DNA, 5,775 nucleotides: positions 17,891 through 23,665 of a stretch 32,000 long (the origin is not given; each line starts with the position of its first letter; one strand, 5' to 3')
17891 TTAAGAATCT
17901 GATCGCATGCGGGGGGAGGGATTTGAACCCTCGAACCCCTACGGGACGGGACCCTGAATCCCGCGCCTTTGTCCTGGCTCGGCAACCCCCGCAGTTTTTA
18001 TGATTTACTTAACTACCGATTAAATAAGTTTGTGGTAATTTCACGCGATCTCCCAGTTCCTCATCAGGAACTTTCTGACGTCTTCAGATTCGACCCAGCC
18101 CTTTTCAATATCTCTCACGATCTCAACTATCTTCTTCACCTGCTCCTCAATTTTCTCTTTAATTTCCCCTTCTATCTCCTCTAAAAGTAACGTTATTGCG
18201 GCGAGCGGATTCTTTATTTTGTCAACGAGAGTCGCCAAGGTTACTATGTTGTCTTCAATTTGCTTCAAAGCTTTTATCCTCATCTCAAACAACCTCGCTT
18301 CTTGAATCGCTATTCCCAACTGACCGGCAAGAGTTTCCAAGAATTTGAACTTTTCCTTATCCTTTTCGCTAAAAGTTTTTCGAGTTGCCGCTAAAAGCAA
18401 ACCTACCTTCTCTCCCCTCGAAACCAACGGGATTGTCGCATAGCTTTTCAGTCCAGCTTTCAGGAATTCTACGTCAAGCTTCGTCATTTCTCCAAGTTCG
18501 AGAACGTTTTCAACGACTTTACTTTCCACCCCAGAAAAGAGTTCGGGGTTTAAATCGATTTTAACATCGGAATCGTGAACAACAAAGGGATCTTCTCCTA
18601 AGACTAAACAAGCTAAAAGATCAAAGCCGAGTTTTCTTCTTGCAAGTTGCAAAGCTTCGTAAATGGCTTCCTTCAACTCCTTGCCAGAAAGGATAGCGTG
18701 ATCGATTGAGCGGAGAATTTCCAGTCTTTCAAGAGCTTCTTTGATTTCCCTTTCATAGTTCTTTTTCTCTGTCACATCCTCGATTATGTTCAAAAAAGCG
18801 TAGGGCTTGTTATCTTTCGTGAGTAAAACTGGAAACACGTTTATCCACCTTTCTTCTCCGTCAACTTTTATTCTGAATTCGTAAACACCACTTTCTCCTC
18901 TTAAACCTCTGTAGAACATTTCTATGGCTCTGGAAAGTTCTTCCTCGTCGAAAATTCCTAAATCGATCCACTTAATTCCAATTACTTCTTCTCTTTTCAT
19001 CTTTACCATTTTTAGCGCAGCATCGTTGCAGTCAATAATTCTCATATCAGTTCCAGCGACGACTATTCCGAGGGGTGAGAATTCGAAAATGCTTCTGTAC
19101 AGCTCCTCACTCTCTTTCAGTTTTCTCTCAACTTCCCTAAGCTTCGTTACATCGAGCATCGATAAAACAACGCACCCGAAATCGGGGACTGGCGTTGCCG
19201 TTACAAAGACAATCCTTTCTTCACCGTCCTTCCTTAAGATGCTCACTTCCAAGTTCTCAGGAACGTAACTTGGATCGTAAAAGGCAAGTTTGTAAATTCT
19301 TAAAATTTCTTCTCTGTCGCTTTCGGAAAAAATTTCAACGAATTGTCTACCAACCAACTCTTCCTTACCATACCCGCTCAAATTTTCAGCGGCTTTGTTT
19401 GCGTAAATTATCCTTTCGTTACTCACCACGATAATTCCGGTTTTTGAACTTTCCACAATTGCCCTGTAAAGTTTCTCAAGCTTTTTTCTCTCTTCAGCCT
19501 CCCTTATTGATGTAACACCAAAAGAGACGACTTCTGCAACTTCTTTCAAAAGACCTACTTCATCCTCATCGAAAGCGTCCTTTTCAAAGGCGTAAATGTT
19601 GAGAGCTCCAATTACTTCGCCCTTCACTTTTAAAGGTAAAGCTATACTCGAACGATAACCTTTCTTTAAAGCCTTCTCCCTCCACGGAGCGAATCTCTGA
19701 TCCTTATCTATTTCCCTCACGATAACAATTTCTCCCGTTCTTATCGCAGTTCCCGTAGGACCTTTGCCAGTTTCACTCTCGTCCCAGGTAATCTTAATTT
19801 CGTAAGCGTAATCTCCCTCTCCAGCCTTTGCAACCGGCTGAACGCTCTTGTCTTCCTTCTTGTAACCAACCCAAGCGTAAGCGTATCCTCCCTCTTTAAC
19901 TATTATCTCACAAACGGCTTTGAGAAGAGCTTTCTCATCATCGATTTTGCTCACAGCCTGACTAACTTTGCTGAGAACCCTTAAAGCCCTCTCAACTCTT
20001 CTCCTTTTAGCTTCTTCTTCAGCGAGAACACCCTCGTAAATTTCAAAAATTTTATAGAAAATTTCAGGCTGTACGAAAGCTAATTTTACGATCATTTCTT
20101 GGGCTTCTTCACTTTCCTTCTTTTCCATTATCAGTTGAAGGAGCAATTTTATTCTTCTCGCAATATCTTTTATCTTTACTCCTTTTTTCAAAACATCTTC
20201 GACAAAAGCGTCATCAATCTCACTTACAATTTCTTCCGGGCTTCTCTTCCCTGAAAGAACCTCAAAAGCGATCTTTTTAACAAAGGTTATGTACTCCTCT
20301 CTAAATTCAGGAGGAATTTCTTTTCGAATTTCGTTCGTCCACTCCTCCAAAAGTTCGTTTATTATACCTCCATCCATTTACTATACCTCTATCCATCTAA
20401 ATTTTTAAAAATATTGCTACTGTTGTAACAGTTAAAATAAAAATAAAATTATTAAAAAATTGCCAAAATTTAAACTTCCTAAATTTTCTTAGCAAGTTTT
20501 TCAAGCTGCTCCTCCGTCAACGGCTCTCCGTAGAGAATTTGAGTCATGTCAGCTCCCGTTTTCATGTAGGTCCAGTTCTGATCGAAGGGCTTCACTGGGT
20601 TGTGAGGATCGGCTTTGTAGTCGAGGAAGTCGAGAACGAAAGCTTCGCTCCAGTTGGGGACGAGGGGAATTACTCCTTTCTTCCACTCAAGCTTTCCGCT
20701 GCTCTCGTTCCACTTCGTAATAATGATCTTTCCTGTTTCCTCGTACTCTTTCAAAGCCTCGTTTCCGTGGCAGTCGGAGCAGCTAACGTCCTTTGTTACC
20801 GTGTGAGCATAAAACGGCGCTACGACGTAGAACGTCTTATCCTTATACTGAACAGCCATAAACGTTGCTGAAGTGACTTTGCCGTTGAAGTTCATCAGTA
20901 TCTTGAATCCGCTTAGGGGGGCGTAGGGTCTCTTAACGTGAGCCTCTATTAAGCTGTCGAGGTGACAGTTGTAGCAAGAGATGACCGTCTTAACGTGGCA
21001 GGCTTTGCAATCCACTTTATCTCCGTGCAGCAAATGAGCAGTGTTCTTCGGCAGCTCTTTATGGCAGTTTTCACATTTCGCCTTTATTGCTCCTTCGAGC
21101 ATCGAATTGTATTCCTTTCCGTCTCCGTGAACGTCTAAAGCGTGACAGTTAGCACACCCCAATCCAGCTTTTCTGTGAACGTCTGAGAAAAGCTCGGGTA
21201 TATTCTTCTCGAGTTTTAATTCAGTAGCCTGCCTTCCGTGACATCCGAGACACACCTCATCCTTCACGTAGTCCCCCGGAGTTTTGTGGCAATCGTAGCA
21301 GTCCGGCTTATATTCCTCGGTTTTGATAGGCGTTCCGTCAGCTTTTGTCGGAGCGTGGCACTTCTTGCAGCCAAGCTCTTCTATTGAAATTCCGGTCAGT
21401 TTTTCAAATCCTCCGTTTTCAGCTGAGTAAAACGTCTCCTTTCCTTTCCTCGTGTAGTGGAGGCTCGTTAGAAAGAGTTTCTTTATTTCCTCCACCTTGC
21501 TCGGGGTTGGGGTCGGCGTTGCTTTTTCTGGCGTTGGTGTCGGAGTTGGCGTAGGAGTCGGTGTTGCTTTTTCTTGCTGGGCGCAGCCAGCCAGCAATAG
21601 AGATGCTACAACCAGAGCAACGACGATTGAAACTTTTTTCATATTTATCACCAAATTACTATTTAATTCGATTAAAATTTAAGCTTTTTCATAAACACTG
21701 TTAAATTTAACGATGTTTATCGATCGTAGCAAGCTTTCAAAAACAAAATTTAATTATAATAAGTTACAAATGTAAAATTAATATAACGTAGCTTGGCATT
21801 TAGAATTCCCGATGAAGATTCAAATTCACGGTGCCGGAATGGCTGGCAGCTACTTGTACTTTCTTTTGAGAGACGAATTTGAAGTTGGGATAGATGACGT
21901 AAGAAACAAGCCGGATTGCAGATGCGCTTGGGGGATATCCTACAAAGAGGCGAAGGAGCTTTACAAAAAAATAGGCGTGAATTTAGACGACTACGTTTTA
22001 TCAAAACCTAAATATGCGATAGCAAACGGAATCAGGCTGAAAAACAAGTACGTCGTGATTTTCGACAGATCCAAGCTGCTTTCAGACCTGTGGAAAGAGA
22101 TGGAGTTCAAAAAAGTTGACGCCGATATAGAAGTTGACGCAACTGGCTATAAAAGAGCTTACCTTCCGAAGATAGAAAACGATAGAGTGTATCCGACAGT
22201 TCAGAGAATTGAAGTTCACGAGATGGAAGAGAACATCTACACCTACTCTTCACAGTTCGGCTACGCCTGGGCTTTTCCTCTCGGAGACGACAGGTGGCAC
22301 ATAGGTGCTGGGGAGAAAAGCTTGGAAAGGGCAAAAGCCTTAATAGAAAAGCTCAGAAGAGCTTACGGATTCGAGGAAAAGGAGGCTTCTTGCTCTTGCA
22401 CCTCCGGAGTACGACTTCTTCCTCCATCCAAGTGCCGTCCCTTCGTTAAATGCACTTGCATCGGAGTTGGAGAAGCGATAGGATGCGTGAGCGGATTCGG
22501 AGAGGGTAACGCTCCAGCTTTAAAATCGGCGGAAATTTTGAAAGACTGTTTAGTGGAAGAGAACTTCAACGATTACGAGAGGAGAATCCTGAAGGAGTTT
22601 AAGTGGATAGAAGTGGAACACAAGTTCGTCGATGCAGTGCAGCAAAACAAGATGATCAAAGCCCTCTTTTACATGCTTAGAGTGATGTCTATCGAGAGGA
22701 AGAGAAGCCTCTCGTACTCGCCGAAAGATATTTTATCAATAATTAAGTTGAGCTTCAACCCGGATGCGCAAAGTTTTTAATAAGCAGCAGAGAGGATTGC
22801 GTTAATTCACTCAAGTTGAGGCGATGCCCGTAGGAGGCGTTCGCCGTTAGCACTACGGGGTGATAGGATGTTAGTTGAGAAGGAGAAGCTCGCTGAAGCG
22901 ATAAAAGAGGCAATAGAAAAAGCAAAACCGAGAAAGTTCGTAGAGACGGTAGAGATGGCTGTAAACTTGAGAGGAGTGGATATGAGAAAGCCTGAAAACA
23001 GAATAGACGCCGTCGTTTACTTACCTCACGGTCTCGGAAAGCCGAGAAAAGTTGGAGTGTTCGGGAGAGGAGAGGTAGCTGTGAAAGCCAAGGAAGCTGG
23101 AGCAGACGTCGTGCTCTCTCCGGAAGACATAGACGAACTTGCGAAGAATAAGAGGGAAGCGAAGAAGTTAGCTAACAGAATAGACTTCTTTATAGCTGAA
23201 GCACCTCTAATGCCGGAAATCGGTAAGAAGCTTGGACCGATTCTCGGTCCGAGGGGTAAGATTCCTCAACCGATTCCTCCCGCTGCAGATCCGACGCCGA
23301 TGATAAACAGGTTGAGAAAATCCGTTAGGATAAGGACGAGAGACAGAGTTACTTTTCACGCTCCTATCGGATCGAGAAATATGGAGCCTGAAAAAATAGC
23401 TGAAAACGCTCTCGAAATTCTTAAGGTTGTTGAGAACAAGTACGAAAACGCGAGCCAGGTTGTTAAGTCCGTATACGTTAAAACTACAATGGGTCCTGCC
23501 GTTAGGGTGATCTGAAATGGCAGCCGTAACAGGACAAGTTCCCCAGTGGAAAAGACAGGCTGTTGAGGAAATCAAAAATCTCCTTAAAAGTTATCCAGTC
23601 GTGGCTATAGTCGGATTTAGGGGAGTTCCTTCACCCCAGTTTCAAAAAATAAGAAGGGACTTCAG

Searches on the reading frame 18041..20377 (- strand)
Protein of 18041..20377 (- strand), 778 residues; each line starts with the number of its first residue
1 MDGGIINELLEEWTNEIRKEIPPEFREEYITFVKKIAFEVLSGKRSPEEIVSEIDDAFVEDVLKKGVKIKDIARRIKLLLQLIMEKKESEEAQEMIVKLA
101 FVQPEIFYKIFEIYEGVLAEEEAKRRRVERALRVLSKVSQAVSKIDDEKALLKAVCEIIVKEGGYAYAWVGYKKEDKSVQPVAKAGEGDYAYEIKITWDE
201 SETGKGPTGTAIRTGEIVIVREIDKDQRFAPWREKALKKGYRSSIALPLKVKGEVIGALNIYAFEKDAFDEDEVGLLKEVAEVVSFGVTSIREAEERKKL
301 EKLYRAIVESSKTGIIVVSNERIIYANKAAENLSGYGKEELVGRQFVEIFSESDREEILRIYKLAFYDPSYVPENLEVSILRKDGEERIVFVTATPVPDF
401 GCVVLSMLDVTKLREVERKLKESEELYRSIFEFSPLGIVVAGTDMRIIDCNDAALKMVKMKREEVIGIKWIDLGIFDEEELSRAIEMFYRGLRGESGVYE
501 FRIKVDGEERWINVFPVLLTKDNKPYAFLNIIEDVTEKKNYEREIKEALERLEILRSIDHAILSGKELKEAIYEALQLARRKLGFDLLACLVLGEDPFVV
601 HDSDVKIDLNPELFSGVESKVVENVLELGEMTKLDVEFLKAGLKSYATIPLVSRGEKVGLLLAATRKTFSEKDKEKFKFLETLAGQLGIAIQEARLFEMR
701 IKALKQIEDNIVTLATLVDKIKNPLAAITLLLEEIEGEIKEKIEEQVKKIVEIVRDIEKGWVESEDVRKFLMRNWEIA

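Call 18: find_encoding_contigs(protein=window:18041-20377:-, flank=10000, max_places=6)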
Protein window:18041-20377:- (778 aa): 4 contigs read that carry it; 2 places shown.
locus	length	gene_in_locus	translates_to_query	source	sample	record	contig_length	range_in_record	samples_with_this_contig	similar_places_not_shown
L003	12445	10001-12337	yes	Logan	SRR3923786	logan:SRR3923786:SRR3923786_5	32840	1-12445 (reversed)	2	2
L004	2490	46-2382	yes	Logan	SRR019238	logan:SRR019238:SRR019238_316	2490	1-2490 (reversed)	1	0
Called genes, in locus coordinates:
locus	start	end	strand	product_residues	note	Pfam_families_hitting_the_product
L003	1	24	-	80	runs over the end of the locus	PF05228:CHASE4 (weak)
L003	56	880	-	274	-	PF04414:tRNA_deacylase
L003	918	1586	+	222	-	PF01177:Asp_Glu_race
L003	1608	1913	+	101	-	PF01157:Ribosomal_L21e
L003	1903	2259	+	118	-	PF03874:RNA_pol_Rpb4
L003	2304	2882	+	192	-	PF04919:DUF655, PF14579:HHH_6 (faint)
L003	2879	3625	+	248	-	PF00398:RrnaAD, PF08241:Methyltransf_11 (weak), PF13649:Methyltransf_25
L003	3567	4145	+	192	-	PF00398:RrnaAD (weak), PF05175:MTS, PF07669:Eco57I (weak)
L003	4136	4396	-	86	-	PF13656:RNA_pol_L_2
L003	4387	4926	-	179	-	PF14382:ECR1_N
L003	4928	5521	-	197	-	PF01170:UPF0020 (weak), PF05175:MTS, PF06325:PrmA, PF13847:Methyltransf_31, PF08241:Methyltransf_11 (weak), PF13649:Methyltransf_25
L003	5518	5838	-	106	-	-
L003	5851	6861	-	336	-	PF00466:Ribosomal_L10, PF17777:RL10P_insert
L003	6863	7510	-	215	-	PF00687:Ribosomal_L1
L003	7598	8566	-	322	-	-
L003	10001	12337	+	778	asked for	PF13185:GAF_2, PF01590:GAF, PF00989:PAS, PF08448:PAS_4, PF13188:PAS_8, PF13426:PAS_9, PF08448:PAS_4, PF13188:PAS_8, +5 more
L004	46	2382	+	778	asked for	PF13185:GAF_2, PF01590:GAF, PF00989:PAS, PF08448:PAS_4, PF13188:PAS_8, PF13426:PAS_9, PF08448:PAS_4, PF13188:PAS_8, +5 more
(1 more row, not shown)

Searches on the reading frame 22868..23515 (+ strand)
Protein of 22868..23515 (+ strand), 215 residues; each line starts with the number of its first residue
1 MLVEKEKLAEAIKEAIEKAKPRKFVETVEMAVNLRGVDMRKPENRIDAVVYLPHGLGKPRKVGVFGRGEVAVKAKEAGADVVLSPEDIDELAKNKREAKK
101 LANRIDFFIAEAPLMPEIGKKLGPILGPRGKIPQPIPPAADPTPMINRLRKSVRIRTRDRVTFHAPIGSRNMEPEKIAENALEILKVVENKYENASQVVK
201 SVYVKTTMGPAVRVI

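Call 19: find_related_loci(query=window:22868-23515:+, collection=genome_contigs, flank=10000)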
Query window:22868-23515:+ (215 aa) in genome_contigs; peptide patterns used: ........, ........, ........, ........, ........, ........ (x = any residue, [..] = any of these).
229 stretches matched a pattern; 90 encode a relative of the query (tblastn E <= 1e-3); the best 80 are kept; 80 distinct loci.
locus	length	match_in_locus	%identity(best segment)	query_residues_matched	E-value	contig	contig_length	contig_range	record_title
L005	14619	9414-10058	93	1-215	1e-130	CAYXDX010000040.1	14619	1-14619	MAG TPA_asm: uncultured archaeon isolate SRP216583_co2_138 genome assembly, contig: NODE_3197_length_14619_cov_11.154010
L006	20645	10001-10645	84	1-215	6e-118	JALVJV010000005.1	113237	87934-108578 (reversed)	MAG: Archaeoglobaceae archaeon isolate A1_metabat2_scaf2bin.085 A1_NODE_12_length_113237_cov_5.119432, whole genome shot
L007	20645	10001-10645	84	1-215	6e-118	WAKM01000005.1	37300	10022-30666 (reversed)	MAG: Archaeoglobaceae archaeon isolate S012_59_esom k151_124638, whole genome shotgun sequence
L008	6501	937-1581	82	1-215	4e-117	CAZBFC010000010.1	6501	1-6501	MAG TPA_asm: uncultured archaeon isolate binchicken_co219_101 genome assembly, contig: k141_895387, whole genome shotgun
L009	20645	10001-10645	82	1-215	2e-116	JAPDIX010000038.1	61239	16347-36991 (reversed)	MAG: Archaeoglobi archaeon isolate S5B8_HD70 c_000000000186, whole genome shotgun sequence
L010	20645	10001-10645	81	1-215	2e-116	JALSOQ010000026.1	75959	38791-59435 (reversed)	MAG: Archaeoglobaceae archaeon isolate 356-284_metabat1_scaf2bin.125 356-284_scaffold_71_c1, whole genome shotgun sequen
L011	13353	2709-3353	81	1-215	8e-116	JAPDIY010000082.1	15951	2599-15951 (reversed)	MAG: Archaeoglobi archaeon isolate S5B9_HD70 c_000000000944, whole genome shotgun sequence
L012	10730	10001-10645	82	1-215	5e-116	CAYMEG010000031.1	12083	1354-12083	MAG TPA_asm: uncultured archaeon isolate binchicken_co409_32 genome assembly, contig: NODE_623_length_12083_cov_76.36290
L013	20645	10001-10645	80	1-215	2e-115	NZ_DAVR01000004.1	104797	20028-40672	MAG: Archaeoglobus sp. UBA230 UBA230_contig_29, whole genome shotgun sequence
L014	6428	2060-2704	82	1-215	1e-114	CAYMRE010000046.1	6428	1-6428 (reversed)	MAG TPA_asm: uncultured archaeon isolate binchicken_co291_110 genome assembly, contig: NODE_4608_length_6428_cov_36.4136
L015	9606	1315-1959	78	1-215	9e-115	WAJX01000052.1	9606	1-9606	MAG: Ferroglobus sp. isolate S009_18_esom k151_13392, whole genome shotgun sequence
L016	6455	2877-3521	82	1-215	6e-115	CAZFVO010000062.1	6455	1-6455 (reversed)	MAG TPA_asm: uncultured archaeon isolate SRP141559_co1_69 genome assembly, contig: NODE_7534_length_6455_cov_21.789375,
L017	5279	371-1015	81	1-215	1e-114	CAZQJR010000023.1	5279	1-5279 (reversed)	MAG TPA_asm: uncultured archaeon isolate binchicken_co219_33 genome assembly, contig: k141_258489, whole genome shotgun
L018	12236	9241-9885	80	1-215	6e-114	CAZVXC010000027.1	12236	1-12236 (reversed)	MAG TPA_asm: uncultured archaeon isolate binchicken_co188_380 genome assembly, contig: NODE_4143_length_12236_cov_6.7810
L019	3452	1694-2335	83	1-215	6e-116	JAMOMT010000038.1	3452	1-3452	MAG: Archaeoglobaceae archaeon isolate 4281-140_metabat1_scaf2bin.045 4281-140_scaffold_16013_c1, whole genome shotgun s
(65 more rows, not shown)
